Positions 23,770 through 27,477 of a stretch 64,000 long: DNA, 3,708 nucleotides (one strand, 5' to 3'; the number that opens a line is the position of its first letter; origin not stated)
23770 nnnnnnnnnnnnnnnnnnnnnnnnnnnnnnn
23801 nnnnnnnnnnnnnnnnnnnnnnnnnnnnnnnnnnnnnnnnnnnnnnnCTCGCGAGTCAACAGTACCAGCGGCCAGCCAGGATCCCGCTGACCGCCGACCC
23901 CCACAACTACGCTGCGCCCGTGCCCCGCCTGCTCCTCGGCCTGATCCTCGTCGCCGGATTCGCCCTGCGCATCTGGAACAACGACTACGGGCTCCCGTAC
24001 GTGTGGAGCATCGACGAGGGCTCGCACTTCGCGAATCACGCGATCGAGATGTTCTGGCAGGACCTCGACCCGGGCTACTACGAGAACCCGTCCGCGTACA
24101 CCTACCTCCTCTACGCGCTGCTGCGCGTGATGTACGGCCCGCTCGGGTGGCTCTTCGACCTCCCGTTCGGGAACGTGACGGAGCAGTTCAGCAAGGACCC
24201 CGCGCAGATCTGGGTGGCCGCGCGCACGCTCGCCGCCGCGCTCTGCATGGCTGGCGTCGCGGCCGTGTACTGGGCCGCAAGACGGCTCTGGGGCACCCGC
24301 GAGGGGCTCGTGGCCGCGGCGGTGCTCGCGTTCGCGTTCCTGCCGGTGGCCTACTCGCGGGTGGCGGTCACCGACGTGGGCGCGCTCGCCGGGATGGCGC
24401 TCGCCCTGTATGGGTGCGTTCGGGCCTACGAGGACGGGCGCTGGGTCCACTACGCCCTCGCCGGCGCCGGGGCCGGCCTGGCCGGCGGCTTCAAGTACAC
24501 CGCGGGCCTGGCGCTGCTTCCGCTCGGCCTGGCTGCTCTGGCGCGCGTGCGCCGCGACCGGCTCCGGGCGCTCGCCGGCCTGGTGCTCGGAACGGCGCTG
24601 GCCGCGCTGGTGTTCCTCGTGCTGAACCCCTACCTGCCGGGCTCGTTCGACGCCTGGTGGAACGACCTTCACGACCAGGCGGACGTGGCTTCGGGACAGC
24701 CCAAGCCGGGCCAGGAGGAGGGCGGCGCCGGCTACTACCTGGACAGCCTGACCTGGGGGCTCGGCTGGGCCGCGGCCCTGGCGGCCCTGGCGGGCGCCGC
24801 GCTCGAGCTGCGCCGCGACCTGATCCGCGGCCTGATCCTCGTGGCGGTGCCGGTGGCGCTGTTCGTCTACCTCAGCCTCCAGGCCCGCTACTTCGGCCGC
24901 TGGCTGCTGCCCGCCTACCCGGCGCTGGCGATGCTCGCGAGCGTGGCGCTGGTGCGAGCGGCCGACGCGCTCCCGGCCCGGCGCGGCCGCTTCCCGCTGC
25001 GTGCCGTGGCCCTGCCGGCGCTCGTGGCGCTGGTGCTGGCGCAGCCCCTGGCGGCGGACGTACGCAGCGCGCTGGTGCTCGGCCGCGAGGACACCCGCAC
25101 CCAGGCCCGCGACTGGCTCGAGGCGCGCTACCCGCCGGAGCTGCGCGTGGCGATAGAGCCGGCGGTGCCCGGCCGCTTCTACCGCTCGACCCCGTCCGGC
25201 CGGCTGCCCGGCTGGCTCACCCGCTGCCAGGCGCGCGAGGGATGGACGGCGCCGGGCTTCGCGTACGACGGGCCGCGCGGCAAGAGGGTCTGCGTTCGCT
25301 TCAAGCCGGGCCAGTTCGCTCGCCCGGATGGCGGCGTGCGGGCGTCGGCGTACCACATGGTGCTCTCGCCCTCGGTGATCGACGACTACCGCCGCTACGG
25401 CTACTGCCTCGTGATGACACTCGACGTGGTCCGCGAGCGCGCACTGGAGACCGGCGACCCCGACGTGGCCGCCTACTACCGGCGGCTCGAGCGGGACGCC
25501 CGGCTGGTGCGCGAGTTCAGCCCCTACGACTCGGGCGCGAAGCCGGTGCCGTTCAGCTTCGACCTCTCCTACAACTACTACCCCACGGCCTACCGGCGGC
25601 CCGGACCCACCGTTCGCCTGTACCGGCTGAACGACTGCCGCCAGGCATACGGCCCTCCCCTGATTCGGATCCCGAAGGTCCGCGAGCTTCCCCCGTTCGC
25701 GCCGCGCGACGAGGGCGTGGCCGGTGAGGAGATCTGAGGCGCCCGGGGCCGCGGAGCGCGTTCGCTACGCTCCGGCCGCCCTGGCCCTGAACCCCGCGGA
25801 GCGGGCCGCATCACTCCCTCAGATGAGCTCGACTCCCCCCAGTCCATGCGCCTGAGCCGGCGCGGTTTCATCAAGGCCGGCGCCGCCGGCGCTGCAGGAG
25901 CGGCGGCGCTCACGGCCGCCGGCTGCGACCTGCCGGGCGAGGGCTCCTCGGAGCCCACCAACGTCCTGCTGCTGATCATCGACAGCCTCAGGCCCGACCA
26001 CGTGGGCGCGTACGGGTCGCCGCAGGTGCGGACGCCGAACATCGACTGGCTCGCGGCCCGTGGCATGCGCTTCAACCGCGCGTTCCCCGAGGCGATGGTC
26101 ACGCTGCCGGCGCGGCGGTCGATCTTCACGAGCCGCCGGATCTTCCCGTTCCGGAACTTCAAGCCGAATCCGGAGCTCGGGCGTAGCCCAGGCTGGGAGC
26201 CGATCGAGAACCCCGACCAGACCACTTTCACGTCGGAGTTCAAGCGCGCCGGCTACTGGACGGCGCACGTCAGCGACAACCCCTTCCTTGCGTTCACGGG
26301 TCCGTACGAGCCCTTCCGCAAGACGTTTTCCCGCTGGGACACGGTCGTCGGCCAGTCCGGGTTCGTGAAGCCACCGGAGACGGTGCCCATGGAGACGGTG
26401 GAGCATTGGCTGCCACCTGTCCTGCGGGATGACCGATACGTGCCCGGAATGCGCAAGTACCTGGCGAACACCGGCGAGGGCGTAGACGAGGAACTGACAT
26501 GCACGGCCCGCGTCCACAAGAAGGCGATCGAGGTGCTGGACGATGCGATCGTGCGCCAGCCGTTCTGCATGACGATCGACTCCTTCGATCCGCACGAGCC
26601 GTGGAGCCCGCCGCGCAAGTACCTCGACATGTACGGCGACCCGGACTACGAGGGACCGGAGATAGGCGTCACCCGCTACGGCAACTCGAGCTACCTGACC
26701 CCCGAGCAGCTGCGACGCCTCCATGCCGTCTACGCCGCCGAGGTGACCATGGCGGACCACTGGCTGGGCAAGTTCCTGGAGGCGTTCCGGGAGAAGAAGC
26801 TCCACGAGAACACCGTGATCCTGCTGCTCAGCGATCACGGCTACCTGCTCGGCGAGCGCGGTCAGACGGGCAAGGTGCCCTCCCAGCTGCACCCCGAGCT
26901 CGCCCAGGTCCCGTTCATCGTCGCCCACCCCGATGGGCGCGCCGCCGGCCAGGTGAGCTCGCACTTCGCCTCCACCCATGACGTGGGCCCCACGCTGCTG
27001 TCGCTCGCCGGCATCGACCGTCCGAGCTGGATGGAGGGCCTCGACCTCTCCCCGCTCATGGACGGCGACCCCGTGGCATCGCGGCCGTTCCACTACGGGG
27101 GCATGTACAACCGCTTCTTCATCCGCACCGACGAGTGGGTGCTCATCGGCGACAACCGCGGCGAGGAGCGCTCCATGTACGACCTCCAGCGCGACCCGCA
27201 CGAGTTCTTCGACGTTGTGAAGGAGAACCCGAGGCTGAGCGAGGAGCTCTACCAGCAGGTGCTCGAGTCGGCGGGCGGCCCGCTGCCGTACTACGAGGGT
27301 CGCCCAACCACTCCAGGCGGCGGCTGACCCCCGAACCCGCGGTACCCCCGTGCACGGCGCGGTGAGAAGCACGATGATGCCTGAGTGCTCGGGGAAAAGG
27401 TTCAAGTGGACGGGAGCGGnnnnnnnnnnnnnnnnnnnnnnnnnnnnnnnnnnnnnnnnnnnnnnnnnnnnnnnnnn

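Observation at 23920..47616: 24-kb envelope glycosylation island built around multiple GT-C enzymes, a GtrB-like synthase and two different flippase types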

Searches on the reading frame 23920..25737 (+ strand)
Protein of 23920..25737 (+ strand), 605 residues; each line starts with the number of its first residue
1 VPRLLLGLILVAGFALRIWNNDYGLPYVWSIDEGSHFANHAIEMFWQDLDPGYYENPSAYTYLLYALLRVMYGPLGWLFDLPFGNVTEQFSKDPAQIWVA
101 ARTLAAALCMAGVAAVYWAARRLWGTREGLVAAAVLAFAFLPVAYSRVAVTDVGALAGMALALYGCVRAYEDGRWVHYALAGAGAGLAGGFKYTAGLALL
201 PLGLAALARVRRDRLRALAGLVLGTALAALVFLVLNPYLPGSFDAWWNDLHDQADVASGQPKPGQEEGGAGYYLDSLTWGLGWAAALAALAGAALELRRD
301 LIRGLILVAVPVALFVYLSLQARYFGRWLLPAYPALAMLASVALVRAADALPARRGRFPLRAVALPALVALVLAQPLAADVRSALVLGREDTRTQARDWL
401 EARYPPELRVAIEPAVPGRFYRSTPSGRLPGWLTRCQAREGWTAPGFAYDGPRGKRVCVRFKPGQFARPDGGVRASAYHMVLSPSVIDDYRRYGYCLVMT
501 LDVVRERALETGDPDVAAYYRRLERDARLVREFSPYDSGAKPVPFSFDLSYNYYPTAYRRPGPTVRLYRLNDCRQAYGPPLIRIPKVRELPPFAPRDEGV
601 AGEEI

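Call 6: search_protein_families(library=pfam, proteins=[window:23920-25737:+], max_evalue=0.01)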
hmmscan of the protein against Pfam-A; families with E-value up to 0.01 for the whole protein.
window:23920-25737:+ (605 aa): 3 families
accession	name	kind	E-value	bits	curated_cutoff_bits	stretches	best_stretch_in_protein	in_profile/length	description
PF13231.12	PMT_2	-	4e-14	53.6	26.1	1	100-233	23-155/160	Dolichyl-phosphate-mannose-protein mannosyltransferase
PF02366.24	PMT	-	1.6e-09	38.2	22.7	1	92-214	75-204/245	Dolichyl-phosphate-mannose-protein mannosyltransferase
PF09594.16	GT87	-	3.1e-09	37.4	25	1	72-307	3-223/237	Glycosyltransferase family 87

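Call 8: search_protein_families(library=ncbifam, proteins=[window:23920-25737:+], max_evalue=0.01)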
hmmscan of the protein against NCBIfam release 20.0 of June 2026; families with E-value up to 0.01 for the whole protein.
window:23920-25737:+ (605 aa): 1 family
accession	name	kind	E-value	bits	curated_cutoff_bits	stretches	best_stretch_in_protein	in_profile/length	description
TIGR03663.1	TIGR03663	subfamily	0.00058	19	126.25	1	108-208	79-180/435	flippase activity-associated protein Agl23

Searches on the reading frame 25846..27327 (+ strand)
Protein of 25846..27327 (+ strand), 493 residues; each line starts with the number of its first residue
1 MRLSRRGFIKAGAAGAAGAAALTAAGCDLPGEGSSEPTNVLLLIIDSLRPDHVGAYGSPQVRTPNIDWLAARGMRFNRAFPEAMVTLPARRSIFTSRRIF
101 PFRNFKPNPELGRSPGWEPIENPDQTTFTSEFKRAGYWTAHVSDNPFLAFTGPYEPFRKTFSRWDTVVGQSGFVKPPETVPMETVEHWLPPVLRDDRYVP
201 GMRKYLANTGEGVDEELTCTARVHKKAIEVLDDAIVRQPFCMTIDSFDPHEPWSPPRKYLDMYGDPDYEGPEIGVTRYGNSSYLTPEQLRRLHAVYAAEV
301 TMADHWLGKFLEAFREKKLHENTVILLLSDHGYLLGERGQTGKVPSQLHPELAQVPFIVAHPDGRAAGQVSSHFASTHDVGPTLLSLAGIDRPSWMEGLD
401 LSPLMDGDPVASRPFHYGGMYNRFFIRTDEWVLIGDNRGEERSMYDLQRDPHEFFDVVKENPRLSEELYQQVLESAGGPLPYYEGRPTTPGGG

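Call 6: search_protein_families(library=pfam, proteins=[window:25846-27327:+], max_evalue=0.01)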
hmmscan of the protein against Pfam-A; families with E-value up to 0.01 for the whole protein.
window:25846-27327:+ (493 aa): 5 families
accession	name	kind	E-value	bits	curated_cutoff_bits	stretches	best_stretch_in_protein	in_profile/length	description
PF00884.28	Sulfatase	-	6.9e-36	124.5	25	1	39-390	2-301/301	Sulfatase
PF16347.10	SGSH_C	-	1.1e-12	48.8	29.3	1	350-461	13-135/154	N-sulphoglucosamine sulphohydrolase, C-terminal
PF01663.27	Phosphodiest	-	6.5e-08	33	23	1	264-333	168-221/342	Type I phosphodiesterase / nucleotide pyrophosphatase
PF02995.22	DUF229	-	0.00027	20.2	25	1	300-338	310-348/496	Protein of unknown function (DUF229)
PF10518.14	TAT_signal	-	0.008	16.5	22.7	0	3-21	2-20/21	TAT (twin-arginine translocation) pathway signal sequence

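Call 8: search_protein_families(library=ncbifam, proteins=[window:25846-27327:+], max_evalue=0.01)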
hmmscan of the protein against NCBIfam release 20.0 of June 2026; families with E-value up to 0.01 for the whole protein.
window:25846-27327:+ (493 aa): 13 families
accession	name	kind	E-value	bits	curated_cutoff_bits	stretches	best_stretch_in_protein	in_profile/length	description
NF010322.0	PRK13759.1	equivalog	7.2e-44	150.1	481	2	213-461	175-440/486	arylsulfatase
TIGR03417.1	chol_sulfatase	equivalog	8.6e-36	123.8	433.45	2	236-464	181-425/500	choline-sulfatase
NF045661.1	HdlasePehA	equivalog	1.4e-29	103.1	900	2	279-408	267-395/506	phosphoric/sulfuric ester hydrolase PehA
NF052527.1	Mn_arylsulf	exception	1.5e-21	76.8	850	2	214-461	174-435/479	manganese-dependent arylsulfatase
NF053595.1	LptchSynLtaSGpos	equivalog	1.2e-05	24.1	970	1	301-396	435-534/626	lipoteichoic acid synthase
NF038075.1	fam_STM4013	hypoth_equivalog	2.6e-05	23.8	250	1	291-357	195-256/261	STM4013/SEN3800 family hydrolase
NF038282.1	LapC_YejM_PbgA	exception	0.00053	18.4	825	1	293-385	411-497/584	LPS biosynthesis-modulating metalloenzyme YejM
NF028537.1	P_eth_NH2_trans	domain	0.00056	18.5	500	1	296-394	413-518/527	phosphoethanolamine--lipid A transferase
TIGR01307.1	pgm_bpd_ind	equivalog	0.0007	18.2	330.65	1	300-400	411-502/504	2,3-bisphosphoglycerate-independent phosphoglycerate mutase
NF007160.0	PRK09598.1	equivalog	0.0027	16.1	561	1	293-363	403-473/523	phosphoethanolamine--lipid A transferase EptA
NF053859.1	polymyxin_MCR13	exception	0.003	16.4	1250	1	291-350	411-471/541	MCR-13 family phosphoethanolamine--lipid A transferase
TIGR01409.1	TAT_signal_seq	domain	0.0043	17.3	16.7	1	3-22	1-20/29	twin-arginine translocation signal domain-containing protein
NF009027.0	PRK12363.1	equivalog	0.0058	15.3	572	1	300-388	361-442/703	phosphoglycerol transferase I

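Call 11: find_encoding_contigs(protein=window:25846-27327:+, flank=10000, max_places=4)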
Protein window:25846-27327:+ (493 aa): no gene with exactly this product is on record in the collection.
